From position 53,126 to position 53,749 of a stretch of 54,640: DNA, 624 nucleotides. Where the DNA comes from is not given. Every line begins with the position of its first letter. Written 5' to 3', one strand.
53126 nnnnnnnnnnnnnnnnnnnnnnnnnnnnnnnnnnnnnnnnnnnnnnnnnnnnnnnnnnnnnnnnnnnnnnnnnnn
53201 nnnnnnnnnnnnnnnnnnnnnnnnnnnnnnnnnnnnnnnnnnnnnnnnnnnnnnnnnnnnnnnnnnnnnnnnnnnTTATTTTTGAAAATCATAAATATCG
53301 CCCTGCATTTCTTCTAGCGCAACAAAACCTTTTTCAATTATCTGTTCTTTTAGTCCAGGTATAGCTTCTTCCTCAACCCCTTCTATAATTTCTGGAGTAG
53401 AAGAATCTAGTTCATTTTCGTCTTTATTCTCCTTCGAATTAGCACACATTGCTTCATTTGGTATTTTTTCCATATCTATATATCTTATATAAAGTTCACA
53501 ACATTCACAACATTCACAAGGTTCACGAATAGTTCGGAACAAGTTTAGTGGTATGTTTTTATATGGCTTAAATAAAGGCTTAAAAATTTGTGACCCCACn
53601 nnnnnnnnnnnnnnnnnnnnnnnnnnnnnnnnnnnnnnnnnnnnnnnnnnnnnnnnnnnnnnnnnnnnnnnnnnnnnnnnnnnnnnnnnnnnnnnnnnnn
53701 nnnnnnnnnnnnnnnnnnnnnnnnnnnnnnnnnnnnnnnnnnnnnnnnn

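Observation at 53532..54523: Near-perfect 68-bp direct repeats (67/68) bracket a self-contained 151-aa gene unit next to tRNA-Glu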

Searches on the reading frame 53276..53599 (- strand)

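Call 7: search_protein_families(library=pfam, proteins=[window:53276-53599:-], max_evalue=0.1)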
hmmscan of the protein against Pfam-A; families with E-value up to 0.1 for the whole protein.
window:53276-53599:- (107 aa): 1 family
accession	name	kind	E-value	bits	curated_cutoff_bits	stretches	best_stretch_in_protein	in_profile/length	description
PF04802.21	PP4R3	-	0.03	13.4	27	1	16-99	402-483/497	Phosphatase 4 regulatory subunit 3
